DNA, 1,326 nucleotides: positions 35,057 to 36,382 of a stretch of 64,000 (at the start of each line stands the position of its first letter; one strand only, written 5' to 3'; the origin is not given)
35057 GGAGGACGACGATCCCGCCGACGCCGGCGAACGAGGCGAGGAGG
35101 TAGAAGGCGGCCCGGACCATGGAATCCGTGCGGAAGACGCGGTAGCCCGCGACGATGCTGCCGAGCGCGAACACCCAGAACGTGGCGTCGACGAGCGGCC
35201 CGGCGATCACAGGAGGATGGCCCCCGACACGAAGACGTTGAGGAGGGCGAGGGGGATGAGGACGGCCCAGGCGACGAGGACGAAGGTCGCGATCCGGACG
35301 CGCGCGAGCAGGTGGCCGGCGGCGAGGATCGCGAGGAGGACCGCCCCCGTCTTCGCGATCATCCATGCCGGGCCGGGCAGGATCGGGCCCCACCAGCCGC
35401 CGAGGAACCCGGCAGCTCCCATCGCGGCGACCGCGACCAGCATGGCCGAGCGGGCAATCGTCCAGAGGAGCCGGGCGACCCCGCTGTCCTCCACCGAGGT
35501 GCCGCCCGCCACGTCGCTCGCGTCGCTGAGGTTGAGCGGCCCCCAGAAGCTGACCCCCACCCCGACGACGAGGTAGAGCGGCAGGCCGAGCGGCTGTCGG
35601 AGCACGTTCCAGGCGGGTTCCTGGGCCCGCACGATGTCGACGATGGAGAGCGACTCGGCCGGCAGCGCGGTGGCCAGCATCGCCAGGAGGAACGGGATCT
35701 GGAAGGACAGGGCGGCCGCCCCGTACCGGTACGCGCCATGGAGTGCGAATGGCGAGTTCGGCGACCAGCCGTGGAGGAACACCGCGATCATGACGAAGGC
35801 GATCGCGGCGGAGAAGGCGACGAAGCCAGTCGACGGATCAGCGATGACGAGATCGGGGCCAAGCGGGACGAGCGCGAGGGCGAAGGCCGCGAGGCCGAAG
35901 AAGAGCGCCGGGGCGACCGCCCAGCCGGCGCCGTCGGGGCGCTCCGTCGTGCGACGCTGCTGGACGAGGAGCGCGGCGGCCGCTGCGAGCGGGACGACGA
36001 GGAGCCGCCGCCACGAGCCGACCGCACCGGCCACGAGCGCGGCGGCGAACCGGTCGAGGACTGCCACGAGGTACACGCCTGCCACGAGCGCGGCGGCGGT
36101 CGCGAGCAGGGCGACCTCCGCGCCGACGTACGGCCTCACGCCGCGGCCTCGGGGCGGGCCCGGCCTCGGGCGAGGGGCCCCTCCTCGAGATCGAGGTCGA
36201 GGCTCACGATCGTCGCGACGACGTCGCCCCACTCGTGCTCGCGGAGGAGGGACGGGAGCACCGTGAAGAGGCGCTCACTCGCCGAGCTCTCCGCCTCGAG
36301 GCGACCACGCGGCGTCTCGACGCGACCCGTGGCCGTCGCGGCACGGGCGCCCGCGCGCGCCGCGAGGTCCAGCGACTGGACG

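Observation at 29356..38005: Stripped-down complex-I-like operon (YHS - NuoA - NuoB::NuoD - H - J - K - L - M - N) with no electron-input or Fe-S subunits, embedded among copper genes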

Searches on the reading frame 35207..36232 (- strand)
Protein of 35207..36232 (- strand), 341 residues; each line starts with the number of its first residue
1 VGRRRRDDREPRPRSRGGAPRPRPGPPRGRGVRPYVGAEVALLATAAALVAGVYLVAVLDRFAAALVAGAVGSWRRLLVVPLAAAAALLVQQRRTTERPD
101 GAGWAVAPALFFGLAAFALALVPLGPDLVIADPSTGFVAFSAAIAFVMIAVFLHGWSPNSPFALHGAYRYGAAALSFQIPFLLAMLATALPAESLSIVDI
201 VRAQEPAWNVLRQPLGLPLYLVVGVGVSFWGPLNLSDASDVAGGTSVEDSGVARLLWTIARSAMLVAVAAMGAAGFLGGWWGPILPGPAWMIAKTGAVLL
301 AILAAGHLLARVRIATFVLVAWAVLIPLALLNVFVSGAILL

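Call 4: search_protein_families(library=pfam, max_evalue=0.01, proteins=[window:35207-36232:-])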
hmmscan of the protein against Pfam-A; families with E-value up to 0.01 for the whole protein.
window:35207-36232:- (341 aa): 1 family
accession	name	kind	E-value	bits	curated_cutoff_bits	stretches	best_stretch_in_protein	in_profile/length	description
PF00146.26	NADHdh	-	5.7e-39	134.7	27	1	44-335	5-296/298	NADH dehydrogenase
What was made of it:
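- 35207..36139 (-): NuoH/ND1-like subunit (310 aa). The canonical acidic TM5-6 loop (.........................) is replaced by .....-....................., and the SYE glutamate is Gln. Pfam NADHdh 6e-39 (call 4).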

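Call 30: search_solved_structures(query=window:35207-36139:-, max_evalue=0.001, show_alignments=3)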
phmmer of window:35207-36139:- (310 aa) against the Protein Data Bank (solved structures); distinct sequences matched with E-value up to 0.001: 29.
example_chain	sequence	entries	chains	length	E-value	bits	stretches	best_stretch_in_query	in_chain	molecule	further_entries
7nyh_H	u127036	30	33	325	7.2e-31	111.2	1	71-310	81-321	NADH-quinone oxidoreductase subunit H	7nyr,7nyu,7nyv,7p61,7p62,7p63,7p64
7eu3_A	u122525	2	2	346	2.1e-18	70.3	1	22-250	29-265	NAD(P)H-quinone oxidoreductase subunit 1, chloroplastic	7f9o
7wff_A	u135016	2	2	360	5.7e-18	68.8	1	11-249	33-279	NAD(P)H-quinone oxidoreductase subunit 1, chloroplastic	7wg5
9grx_A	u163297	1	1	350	1.4e-17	67.6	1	14-249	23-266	NAD(P)H-quinone oxidoreductase subunit 1, chloroplastic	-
4he8_H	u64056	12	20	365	1.6e-15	60.8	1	10-307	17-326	NADH-quinone oxidoreductase subunit 8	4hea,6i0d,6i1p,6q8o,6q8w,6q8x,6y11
6nbq_A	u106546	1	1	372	7.7e-15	58.5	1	18-254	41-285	NdhA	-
6hum_A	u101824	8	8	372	9.2e-15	58.3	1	18-254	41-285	NAD(P)H-quinone oxidoreductase subunit 1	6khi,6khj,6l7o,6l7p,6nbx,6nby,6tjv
7a23_H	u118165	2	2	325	7.8e-14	55.2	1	7-307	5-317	Nad1m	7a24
6x89_1M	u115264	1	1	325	1.9e-13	54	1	7-306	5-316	NU1M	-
7zm7_1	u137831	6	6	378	9.4e-13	51.7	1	55-249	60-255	NADH-ubiquinone oxidoreductase chain 1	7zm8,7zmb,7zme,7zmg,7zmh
8e73_1M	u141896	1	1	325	9.8e-13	51.6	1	7-306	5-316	Nad1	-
7aqq_H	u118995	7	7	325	3.3e-12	49.9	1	7-307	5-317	NADH-ubiquinone oxidoreductase chain 1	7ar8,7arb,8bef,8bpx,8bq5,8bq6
7ar7_H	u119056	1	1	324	3.7e-12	49.7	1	10-307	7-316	NADH-ubiquinone oxidoreductase chain 1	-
6h8k_1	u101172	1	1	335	6.2e-11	45.7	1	52-249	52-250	NADH-ubiquinone oxidoreductase chain 1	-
6gcs_1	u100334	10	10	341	6.5e-11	45.6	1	52-249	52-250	ND1 SUBUNIT (NU1M) | Subunit NU1M of NADH:Ubiquinone Oxidoreductase (Complex I) | NADH-ubiquinone oxidoreductase chain 1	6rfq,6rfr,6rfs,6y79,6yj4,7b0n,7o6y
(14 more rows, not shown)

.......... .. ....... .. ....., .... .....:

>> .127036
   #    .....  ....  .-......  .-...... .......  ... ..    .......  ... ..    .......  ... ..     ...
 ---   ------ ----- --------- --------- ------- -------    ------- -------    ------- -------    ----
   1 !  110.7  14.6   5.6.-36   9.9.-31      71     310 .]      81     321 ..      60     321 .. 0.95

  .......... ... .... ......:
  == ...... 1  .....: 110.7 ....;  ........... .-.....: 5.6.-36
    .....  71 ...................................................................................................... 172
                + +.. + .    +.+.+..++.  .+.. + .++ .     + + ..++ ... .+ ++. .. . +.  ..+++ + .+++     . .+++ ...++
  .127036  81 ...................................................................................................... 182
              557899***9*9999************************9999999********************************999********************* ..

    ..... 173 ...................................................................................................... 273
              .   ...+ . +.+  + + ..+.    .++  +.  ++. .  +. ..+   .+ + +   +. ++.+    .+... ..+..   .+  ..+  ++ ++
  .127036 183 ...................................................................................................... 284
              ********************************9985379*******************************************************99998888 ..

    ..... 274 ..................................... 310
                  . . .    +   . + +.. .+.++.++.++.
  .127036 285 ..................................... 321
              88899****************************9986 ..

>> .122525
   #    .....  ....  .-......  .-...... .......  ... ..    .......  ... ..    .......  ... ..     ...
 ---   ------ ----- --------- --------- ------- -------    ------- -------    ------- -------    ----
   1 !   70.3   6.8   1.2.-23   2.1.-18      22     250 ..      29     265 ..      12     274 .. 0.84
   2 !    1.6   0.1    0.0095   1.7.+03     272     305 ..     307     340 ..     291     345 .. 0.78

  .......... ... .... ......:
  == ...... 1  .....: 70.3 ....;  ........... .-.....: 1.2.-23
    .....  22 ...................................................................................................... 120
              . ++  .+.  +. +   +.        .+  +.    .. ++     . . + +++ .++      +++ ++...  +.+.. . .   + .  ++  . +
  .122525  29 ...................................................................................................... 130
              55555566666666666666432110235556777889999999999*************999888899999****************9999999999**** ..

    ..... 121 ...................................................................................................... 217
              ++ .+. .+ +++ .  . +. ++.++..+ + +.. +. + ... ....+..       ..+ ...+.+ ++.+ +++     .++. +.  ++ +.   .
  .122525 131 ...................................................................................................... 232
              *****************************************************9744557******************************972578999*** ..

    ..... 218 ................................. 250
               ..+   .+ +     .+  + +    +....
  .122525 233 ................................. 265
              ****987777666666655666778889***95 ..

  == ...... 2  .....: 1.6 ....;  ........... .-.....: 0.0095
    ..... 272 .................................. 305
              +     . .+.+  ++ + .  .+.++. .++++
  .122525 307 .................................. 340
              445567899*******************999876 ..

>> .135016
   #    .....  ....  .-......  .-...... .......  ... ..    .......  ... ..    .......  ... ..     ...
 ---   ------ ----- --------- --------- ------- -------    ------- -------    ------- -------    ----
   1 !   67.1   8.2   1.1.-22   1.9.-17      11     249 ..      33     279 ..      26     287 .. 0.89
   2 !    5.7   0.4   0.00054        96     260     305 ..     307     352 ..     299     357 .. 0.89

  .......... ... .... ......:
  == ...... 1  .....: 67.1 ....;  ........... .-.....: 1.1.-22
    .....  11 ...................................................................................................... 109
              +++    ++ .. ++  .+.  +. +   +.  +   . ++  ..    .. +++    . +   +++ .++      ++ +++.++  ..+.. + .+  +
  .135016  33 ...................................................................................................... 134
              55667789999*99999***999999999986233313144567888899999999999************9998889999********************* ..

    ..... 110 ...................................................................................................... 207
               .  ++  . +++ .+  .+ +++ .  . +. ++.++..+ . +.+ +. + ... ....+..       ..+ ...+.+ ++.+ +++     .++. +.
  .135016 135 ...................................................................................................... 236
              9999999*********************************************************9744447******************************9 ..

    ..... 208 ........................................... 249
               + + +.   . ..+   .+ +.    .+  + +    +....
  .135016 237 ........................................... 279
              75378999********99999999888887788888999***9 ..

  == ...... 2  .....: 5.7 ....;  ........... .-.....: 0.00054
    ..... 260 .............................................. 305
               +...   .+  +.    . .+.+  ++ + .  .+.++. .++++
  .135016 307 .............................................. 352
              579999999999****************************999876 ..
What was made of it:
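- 35207..36139 (-): Alignment to E. coli NuoH 7nyh_H, E 7e-31 (call 30).
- On Respiratory complex I (Nuo / NDH-1): The NuoH carboxylates are largely lost (call 30).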
